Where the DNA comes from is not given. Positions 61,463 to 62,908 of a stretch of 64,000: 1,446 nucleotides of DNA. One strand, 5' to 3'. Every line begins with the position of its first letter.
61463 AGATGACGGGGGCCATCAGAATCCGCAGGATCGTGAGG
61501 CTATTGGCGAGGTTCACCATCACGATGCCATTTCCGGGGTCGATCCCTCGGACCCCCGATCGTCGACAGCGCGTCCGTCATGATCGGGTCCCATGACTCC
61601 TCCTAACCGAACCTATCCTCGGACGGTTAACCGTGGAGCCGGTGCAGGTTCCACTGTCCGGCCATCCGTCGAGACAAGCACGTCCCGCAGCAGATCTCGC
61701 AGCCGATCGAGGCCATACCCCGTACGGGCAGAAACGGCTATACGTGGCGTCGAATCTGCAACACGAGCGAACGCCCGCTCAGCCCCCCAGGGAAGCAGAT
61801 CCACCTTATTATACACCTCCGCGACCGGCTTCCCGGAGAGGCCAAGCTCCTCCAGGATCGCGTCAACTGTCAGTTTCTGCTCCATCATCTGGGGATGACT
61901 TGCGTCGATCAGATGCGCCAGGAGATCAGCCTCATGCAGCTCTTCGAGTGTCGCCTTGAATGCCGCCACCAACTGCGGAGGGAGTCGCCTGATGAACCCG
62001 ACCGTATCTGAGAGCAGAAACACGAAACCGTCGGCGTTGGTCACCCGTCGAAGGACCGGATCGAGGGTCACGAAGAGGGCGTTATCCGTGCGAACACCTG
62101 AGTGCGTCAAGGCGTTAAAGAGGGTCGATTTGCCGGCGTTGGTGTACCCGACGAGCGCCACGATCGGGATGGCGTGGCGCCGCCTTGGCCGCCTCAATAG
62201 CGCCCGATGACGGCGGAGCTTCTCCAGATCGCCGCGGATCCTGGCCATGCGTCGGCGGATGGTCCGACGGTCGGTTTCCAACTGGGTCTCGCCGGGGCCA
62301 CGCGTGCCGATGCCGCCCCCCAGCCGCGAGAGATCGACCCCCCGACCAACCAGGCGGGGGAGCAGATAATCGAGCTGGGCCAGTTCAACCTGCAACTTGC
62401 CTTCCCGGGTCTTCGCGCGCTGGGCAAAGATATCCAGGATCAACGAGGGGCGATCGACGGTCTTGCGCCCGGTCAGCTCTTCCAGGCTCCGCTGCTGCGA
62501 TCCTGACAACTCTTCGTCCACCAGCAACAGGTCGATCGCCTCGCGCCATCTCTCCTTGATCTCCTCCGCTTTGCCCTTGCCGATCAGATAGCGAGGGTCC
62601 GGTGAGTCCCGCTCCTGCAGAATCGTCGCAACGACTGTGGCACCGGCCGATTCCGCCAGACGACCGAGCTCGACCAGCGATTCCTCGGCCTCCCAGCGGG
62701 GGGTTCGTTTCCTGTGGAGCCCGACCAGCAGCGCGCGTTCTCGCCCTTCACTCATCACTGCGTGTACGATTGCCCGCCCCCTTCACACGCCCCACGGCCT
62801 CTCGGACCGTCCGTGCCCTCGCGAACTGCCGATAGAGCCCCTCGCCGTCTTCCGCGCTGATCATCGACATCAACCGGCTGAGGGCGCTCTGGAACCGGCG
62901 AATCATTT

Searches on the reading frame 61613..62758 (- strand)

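Call 97: search_protein_families(library=ncbifam, proteins=[window:61613-62758:-], max_evalue=1e-10)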
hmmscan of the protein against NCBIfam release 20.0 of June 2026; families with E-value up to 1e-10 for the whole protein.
window:61613-62758:- (381 aa): 10 families
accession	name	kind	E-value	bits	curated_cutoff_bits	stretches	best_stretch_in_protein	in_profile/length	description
TIGR03156.1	GTP_HflX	equivalog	1.5e-132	441.8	216.75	1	8-360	1-350/351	GTPase HflX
NF008280.0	PRK11058.1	equivalog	4.5e-98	328.8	441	1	5-362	7-362/426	ribosome rescue GTPase HflX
TIGR03594.1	GTPase_EngA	equivalog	5.1e-14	52.1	306.7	1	198-364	1-163/432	ribosome biogenesis GTPase Der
NF007071.0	PRK09518.1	equivalog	7.5e-14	51.2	953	1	197-367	444-620/706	bifunctional cytidylate kinase/GTPase Der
NF000908.1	PRK00089.1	equivalog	3.1e-13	49.7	237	1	199-361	5-167/291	GTPase Era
TIGR02729.1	Obg_CgtA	equivalog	2e-12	46.8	280.25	1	199-357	159-324/329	Obg family GTPase CgtA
NF008956.1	PRK12299.1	equivalog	2.3e-12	46.5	300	1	200-360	161-324/327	GTPase ObgE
NF003661.0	PRK05291.1-3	equivalog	3.8e-12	46.3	380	1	194-361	214-370/448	tRNA uridine-5-carboxymethylaminomethyl(34) synthesis GTPase MnmE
NF002828.0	PRK03003.1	equivalog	1.1e-11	44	631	1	199-367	215-389/477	ribosome biogenesis GTPase Der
NF008955.0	PRK12297.1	equivalog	3e-11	42.9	406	1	200-365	162-332/429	GTPase ObgE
